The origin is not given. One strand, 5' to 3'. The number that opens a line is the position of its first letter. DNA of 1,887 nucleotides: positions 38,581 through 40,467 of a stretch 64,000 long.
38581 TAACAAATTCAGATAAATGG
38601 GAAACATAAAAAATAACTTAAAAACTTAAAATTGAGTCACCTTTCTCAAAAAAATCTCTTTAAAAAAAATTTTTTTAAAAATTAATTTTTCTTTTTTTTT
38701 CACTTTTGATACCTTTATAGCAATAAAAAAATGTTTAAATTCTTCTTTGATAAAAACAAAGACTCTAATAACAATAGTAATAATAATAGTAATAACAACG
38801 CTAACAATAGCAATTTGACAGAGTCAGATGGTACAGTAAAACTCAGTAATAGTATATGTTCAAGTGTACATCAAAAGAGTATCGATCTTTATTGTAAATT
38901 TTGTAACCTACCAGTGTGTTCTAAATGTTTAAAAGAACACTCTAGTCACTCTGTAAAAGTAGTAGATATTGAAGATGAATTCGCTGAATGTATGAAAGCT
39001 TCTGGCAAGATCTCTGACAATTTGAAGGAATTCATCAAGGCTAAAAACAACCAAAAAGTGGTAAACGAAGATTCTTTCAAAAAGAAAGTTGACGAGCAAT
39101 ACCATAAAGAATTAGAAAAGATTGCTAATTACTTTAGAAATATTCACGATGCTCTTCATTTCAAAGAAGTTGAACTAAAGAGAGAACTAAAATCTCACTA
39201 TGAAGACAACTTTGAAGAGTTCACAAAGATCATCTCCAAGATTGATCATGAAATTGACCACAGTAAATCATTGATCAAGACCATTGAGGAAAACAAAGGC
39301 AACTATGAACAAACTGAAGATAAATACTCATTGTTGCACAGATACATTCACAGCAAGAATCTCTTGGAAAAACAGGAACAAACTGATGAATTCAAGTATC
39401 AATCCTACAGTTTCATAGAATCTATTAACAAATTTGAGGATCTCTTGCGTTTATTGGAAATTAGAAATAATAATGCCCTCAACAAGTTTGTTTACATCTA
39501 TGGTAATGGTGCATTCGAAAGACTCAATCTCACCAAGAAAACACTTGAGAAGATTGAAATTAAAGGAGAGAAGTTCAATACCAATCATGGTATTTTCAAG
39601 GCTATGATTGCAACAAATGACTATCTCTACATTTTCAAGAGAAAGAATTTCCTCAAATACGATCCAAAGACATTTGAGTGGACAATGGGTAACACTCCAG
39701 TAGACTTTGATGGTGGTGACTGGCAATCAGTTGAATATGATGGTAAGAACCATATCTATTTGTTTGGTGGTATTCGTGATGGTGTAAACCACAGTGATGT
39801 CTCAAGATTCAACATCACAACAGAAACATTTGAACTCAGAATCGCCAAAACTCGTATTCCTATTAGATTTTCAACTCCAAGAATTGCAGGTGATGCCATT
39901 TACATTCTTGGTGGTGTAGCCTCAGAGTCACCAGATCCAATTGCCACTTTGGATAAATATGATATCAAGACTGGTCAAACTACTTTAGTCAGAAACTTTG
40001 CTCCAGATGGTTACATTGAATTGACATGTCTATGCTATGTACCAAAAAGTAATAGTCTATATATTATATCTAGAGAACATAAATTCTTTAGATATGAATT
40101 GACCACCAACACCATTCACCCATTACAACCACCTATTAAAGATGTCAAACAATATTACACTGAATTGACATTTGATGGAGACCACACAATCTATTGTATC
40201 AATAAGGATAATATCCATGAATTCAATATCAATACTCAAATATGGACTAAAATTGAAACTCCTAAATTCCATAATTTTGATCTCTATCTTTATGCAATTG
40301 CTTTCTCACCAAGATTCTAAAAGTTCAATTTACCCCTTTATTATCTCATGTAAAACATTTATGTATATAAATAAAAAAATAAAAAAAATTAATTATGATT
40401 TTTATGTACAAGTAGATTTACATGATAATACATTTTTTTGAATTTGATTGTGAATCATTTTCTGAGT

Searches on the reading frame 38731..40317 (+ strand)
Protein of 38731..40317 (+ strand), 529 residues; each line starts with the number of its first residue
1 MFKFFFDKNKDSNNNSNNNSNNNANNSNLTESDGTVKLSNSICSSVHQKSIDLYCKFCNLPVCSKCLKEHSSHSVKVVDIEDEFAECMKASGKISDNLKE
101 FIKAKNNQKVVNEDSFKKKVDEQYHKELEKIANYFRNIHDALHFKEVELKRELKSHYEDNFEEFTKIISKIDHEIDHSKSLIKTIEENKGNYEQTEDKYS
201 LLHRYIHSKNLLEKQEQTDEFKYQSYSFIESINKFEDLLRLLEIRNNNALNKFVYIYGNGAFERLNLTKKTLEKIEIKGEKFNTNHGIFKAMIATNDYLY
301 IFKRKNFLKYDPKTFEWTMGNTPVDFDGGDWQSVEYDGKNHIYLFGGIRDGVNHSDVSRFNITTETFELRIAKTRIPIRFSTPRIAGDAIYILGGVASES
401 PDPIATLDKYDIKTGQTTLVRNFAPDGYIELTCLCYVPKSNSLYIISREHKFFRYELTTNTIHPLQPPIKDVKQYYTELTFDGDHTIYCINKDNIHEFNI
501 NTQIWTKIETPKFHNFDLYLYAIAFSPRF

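Call 36: list_cluster_members(proteins=[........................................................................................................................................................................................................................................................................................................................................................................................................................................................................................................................, window:38731-40317:+, window:43806-44555:+])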
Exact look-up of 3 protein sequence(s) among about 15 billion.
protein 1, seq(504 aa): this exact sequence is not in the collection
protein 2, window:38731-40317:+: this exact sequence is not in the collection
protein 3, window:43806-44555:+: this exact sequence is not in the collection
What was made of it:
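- This exact protein is not in the public collection (call 36).
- Tried and rejected: The exact window proteins (this one and two neighbours) are not in the protein collection (call 36).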

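Call 53: find_homologous_proteins(query=window:38731-40317:+, max_evalue=1e-10)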
Query window:38731-40317:+ (529 aa): 4 proteins with E <= 1e-10 among 8000 candidates.
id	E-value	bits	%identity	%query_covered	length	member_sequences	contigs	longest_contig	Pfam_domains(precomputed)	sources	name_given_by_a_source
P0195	2.7e-119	418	40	92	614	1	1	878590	PF09803.15,PF24681.2,PF13415.13,PF24981.2,PF01344.32,PF25210.2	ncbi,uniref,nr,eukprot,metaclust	ncbi:RING zinc finger-containing protein [Tieghemostelium lacteum]|uniref:RING zinc finger-containin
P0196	2.1e-36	144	28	88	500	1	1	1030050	PF24681.2,PF24981.2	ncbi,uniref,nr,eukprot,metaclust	ncbi:hypothetical protein DLAC_01757 [Tieghemostelium lacteum]|uniref:B box-type domain-containing p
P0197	1.4e-25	108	36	28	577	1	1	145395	PF07646.22,PF24681.2,PF13415.13,PF24981.2,PF01344.32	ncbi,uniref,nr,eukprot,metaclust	ncbi:hypothetical protein DLAC_07199 [Tieghemostelium lacteum]|uniref:B box-type domain-containing p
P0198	5.9e-24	103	26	81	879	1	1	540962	PF24681.2,PF24981.2,PF01344.32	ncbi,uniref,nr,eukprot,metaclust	ncbi:hypothetical protein DLAC_10275 [Tieghemostelium lacteum]|uniref:FNIP repeat-containing protein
